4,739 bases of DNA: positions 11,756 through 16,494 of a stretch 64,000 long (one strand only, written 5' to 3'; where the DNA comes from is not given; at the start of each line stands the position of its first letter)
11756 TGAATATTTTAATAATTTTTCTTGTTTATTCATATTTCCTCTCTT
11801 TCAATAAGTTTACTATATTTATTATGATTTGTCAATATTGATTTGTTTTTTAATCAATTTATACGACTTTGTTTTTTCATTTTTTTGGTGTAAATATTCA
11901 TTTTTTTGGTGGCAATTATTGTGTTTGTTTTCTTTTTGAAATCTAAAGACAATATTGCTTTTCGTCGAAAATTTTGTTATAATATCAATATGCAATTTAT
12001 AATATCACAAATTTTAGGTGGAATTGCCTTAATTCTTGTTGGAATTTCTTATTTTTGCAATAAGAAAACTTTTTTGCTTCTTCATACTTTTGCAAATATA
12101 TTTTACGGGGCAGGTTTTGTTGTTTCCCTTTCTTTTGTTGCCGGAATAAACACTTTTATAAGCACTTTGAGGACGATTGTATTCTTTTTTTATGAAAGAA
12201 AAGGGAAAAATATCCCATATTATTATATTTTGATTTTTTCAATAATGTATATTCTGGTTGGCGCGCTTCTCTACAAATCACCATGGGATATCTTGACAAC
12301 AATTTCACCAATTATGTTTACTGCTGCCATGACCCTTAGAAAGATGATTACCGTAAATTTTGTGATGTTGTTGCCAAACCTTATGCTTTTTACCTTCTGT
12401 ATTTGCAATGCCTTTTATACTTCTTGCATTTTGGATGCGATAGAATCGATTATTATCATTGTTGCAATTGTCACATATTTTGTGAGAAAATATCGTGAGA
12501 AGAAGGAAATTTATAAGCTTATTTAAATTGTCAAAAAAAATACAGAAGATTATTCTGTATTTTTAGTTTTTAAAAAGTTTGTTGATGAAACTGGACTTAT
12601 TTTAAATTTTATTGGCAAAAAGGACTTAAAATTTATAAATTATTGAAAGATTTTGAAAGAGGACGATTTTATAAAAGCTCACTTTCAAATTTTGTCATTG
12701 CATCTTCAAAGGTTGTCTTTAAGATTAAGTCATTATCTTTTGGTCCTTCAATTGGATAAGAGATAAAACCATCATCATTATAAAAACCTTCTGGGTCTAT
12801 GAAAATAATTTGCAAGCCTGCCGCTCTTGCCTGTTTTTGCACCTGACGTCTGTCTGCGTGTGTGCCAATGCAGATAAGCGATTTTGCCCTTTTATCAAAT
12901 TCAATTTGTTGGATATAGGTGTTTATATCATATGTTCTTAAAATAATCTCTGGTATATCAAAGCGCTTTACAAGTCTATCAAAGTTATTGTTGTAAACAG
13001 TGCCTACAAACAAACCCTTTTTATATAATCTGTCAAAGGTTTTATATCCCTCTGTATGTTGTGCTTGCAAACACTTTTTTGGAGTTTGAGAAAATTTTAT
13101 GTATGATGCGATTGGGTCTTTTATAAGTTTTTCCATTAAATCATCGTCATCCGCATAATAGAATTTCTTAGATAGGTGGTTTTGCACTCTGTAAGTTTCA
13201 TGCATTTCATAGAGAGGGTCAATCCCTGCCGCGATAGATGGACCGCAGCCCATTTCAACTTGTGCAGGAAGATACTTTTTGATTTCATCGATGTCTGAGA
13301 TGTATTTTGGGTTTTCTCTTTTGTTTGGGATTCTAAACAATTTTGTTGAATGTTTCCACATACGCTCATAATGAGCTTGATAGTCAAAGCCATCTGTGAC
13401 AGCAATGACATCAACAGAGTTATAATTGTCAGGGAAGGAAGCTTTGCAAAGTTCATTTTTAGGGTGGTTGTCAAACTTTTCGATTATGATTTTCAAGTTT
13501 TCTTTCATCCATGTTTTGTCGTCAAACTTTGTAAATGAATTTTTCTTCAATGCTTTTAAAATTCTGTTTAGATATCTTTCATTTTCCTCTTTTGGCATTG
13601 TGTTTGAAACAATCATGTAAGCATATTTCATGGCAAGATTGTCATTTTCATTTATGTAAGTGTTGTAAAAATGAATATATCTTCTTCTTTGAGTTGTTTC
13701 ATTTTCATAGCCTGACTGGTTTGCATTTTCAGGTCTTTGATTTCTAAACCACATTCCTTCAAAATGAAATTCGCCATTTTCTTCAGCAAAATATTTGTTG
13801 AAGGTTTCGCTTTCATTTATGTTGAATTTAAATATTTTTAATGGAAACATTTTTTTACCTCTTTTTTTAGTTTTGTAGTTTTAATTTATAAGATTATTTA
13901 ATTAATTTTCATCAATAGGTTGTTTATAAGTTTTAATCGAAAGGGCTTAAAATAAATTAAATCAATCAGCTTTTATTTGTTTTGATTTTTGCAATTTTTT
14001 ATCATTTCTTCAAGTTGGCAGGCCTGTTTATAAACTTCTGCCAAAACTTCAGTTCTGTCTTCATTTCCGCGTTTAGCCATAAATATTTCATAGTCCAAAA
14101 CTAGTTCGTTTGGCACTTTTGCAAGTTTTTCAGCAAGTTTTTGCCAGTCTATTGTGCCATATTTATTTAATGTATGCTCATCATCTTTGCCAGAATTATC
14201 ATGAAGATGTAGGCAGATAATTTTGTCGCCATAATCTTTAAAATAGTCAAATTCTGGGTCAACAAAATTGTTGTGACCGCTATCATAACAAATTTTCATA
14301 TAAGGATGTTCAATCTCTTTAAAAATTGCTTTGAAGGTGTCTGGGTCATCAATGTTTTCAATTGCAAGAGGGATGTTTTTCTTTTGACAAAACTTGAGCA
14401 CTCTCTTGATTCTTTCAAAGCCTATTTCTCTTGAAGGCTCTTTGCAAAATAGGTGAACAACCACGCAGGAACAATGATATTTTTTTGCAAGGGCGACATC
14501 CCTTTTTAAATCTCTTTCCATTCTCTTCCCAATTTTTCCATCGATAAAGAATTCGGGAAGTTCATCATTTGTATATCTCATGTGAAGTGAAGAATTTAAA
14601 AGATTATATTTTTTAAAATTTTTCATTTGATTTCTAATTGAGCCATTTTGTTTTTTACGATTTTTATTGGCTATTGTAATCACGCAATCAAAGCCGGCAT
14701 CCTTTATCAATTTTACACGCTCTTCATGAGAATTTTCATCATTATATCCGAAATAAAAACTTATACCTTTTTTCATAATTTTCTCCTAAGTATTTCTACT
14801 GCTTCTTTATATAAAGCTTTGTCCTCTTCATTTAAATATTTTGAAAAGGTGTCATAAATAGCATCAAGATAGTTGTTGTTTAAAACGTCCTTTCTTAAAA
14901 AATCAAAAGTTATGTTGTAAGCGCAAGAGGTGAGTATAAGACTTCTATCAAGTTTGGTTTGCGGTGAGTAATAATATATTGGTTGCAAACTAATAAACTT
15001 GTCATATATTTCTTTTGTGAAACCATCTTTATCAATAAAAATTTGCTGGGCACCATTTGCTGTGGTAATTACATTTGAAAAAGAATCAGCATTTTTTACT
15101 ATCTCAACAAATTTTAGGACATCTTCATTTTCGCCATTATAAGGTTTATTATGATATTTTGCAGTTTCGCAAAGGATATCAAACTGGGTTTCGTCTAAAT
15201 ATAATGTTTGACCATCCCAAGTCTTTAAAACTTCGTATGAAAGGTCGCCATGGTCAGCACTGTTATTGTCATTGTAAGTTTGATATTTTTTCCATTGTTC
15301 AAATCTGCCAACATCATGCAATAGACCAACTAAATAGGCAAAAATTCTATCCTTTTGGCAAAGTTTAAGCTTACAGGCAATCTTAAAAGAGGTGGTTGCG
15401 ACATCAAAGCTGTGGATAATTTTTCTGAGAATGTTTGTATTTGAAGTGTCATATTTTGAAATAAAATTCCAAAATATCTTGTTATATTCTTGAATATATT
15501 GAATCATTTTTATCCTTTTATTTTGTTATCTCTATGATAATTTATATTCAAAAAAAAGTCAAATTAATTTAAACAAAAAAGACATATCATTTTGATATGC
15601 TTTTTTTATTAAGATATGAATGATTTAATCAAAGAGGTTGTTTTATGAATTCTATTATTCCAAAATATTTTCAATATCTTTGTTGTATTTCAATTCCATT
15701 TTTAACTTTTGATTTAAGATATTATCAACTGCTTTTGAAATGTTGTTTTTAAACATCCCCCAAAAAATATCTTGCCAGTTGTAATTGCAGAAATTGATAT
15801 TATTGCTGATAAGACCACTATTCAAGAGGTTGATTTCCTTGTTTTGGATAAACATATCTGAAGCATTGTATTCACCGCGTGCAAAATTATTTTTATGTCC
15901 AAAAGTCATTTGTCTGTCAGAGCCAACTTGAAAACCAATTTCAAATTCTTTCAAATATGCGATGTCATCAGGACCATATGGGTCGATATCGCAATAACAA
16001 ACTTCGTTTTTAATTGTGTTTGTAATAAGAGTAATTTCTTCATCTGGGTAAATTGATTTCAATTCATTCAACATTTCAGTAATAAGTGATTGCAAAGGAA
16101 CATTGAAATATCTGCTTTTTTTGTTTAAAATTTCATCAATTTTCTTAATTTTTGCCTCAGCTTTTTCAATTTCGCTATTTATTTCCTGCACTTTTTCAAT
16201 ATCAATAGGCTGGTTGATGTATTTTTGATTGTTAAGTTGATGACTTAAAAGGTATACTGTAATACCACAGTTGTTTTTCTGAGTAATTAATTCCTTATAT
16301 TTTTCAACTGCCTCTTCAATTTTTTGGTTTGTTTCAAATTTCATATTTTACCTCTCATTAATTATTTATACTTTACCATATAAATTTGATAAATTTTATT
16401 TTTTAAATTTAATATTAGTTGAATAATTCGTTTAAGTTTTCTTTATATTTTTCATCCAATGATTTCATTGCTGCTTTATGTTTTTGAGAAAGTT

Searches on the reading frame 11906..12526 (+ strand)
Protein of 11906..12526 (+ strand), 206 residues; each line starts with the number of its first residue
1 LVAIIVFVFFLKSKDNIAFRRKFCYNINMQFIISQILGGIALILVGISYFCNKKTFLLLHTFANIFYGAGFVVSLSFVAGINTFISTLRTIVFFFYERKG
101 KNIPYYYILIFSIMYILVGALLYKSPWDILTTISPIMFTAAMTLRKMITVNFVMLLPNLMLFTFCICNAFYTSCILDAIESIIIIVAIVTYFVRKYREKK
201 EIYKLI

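Call 55: search_protein_families(library=pfam, max_evalue=0.0001, proteins=[window:11906-12526:+])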
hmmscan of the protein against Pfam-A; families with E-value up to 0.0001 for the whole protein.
window:11906-12526:+ (206 aa): 1 family
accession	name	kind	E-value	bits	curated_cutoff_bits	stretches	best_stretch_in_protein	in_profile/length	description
PF10688.14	Imp-YgjV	-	8.6e-12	45.6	23.5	1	32-190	1-154/159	Bacterial inner membrane protein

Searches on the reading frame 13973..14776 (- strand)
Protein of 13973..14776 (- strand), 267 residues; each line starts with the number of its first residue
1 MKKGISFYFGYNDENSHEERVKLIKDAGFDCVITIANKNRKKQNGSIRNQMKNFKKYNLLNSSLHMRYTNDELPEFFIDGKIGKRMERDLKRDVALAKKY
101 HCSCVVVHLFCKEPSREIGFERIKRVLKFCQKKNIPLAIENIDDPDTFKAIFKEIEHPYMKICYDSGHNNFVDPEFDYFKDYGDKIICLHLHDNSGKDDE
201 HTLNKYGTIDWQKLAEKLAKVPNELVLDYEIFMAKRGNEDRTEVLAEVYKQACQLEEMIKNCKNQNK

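Call 55: search_protein_families(library=pfam, max_evalue=0.0001, proteins=[window:13973-14776:-])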
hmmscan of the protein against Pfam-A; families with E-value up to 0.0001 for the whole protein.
window:13973-14776:- (267 aa): 1 family
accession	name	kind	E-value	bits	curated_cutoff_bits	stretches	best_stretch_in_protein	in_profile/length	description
PF01261.30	AP_endonuc_2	-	4.3e-18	66.4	31.1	1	22-243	2-240/249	Xylose isomerase-like TIM barrel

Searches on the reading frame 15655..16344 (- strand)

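Call 22: search_protein_families(library=pfam, proteins=[window:15655-16344:-], max_evalue=0.01)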
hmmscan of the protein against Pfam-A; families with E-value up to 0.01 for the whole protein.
window:15655-16344:- (229 aa): 1 family
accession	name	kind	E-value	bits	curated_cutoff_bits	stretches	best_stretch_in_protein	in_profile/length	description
PF14932.11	HAUS-augmin3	-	0.0059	16.6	29.4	1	7-134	76-191/260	HAUS augmin-like complex subunit 3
